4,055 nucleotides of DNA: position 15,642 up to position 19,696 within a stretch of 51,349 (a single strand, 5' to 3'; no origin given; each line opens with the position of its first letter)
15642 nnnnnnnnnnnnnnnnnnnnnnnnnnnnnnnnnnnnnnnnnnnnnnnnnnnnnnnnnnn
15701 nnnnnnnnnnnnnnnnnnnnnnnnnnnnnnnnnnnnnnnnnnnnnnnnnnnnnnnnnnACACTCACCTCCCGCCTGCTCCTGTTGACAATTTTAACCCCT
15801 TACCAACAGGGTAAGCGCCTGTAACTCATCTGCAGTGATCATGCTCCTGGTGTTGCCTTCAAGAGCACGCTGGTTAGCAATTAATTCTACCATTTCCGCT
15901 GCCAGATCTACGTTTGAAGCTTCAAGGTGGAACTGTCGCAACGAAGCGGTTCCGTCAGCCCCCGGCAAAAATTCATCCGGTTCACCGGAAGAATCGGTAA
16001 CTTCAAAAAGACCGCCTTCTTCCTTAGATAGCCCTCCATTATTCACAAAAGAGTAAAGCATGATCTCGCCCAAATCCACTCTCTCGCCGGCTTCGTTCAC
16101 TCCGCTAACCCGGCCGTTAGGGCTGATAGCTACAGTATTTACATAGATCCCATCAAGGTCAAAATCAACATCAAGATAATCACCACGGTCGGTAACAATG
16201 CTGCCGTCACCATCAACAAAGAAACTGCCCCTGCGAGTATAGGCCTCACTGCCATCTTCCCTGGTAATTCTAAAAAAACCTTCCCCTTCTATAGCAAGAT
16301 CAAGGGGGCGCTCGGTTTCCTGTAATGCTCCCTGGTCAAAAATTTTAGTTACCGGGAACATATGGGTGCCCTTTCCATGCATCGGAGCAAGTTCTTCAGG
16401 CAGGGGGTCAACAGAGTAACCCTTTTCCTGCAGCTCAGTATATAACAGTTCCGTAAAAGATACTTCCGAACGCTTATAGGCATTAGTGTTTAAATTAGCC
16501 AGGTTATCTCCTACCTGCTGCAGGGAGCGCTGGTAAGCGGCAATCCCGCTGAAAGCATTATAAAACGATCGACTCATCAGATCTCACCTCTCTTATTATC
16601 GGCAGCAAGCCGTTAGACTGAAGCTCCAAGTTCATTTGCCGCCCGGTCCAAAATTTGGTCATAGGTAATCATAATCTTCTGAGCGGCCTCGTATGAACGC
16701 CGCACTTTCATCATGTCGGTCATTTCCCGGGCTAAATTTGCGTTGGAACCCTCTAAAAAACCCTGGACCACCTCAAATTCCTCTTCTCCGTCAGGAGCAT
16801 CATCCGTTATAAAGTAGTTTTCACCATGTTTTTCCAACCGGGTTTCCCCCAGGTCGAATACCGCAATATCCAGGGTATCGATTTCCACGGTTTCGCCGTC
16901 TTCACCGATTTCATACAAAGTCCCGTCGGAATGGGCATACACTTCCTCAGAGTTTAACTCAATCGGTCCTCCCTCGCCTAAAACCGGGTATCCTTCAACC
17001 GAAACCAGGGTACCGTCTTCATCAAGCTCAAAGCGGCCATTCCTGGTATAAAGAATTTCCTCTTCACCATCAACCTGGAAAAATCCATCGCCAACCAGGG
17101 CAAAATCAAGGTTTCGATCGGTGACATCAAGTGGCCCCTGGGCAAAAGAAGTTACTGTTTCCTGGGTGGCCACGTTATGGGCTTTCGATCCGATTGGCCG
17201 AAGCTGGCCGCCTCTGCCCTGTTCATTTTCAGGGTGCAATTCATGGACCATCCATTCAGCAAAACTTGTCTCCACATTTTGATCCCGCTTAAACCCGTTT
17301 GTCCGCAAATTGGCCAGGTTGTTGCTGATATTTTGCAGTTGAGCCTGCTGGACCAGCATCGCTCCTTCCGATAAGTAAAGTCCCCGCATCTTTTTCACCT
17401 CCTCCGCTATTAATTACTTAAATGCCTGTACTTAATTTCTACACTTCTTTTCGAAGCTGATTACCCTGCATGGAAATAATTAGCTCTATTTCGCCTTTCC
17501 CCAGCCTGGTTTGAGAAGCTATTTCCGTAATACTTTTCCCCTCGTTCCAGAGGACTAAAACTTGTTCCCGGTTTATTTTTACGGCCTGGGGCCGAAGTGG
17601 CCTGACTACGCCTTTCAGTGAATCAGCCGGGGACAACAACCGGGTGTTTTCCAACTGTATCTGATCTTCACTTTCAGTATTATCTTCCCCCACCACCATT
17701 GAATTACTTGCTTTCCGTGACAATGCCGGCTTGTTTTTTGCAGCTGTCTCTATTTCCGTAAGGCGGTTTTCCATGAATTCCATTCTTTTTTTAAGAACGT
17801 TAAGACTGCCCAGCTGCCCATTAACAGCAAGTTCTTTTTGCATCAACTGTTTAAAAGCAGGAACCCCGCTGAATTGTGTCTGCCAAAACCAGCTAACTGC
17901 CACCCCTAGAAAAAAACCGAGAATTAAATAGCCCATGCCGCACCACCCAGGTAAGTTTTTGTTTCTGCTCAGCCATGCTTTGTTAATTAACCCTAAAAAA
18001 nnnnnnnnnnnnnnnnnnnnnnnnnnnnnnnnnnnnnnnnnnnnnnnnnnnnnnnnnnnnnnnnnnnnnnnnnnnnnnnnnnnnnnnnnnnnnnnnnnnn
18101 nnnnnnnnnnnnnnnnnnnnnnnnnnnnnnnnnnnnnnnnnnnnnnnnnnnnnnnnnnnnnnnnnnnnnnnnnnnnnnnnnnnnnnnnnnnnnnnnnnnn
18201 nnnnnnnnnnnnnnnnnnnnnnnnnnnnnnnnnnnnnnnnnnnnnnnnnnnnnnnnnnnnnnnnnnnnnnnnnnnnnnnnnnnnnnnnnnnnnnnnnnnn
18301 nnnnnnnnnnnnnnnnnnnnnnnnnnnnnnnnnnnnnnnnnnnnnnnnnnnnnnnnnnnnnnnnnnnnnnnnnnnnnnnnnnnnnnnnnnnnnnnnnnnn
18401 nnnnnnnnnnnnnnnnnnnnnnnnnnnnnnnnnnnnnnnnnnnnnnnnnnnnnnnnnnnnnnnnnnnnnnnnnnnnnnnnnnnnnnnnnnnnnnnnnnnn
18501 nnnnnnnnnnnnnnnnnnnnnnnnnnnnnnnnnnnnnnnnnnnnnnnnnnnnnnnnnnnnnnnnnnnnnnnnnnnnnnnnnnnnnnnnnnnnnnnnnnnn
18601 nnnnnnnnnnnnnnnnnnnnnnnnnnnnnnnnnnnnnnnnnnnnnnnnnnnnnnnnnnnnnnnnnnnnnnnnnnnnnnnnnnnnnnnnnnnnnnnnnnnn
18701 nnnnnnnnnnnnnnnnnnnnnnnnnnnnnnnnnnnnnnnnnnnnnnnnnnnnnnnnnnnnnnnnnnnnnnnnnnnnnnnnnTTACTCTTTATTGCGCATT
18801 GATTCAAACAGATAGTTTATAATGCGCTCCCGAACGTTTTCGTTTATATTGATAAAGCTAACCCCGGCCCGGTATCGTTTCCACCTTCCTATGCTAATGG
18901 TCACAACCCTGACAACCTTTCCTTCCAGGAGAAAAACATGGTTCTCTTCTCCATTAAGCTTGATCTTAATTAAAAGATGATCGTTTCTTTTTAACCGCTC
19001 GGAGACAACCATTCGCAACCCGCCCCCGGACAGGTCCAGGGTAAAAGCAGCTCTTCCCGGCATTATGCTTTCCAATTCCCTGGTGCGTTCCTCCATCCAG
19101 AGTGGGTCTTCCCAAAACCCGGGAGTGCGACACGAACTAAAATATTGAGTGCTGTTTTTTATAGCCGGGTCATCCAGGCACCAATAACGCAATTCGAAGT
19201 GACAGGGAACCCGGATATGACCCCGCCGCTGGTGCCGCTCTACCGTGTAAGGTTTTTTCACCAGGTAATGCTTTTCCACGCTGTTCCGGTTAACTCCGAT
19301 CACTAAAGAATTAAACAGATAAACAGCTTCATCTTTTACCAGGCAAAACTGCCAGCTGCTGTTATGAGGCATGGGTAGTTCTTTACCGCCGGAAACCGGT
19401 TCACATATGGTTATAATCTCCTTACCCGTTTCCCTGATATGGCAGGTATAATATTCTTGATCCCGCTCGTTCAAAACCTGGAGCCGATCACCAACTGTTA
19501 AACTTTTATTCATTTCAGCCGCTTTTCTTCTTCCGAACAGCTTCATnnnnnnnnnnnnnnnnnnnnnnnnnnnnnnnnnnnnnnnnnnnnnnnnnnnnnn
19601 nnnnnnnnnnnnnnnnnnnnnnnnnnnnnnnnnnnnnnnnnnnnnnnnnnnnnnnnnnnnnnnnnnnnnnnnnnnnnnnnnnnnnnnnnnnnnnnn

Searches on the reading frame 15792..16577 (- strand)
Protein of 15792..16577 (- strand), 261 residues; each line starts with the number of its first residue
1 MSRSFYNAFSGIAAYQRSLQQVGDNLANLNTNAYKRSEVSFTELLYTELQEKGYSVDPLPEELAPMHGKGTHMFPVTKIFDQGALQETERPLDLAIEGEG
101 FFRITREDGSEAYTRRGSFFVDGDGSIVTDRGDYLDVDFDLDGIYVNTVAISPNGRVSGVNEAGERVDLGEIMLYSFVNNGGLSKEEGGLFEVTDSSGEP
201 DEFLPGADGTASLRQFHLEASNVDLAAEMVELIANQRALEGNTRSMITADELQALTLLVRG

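Call 47: search_protein_families(library=pfam, proteins=[window:15792-16577:-], max_evalue=0.001)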
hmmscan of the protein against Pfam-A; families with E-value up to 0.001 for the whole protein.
window:15792-16577:- (261 aa): 2 families
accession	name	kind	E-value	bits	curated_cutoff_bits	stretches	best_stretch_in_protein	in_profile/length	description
PF22692.1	LlgE_F_G_D1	-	1.4e-15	57.6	27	1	95-158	1-63/64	Flagellar hook protein FlgE/F/G D1 domain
PF06429.18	Flg_bbr_C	-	1.8e-11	43.8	23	1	215-253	2-40/46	Flagellar basal body rod FlgEFG protein C-terminal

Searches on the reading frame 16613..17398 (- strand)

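Call 47: search_protein_families(library=pfam, proteins=[window:16613-17398:-], max_evalue=0.001)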
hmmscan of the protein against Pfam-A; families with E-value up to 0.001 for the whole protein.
window:16613-17398:- (261 aa): 3 families
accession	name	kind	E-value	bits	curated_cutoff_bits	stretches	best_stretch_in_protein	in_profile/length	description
PF06429.18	Flg_bbr_C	-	3.4e-16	58.9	23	1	212-255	2-45/46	Flagellar basal body rod FlgEFG protein C-terminal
PF22692.1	LlgE_F_G_D1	-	5.2e-14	52.6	27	1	100-169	1-61/64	Flagellar hook protein FlgE/F/G D1 domain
PF00460.25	Flg_bb_rod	-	0.00012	22.4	20.7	1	7-37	1-31/31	Flagella basal body rod protein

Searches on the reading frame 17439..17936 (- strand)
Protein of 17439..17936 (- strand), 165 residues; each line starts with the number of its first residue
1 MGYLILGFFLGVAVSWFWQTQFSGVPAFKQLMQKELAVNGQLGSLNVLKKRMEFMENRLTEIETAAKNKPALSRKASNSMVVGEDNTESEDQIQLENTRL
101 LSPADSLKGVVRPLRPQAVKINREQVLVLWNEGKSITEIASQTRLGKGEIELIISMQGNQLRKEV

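Call 47: search_protein_families(library=pfam, proteins=[window:17439-17936:-], max_evalue=0.001)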
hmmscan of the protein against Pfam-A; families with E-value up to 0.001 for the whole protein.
window:17439-17936:- (165 aa): 1 family
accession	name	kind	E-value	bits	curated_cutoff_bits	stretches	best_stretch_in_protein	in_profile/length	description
PF19610.4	DUF6115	-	2.1e-07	31.9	27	1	33-155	34-132/134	Family of unknown function (DUF6115)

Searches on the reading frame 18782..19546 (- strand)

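Call 47: search_protein_families(library=pfam, proteins=[window:18782-19546:-], max_evalue=0.001)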
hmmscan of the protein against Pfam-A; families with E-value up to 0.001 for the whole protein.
window:18782-19546:- (254 aa): 2 families
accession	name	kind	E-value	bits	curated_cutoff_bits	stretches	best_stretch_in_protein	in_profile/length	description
PF07238.19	PilZ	-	7.9e-10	39.4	22.5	1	167-248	25-102/102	PilZ domain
PF12945.12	PilZNR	-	1.8e-08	34.8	23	1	18-99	2-85/85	Flagellar protein YcgR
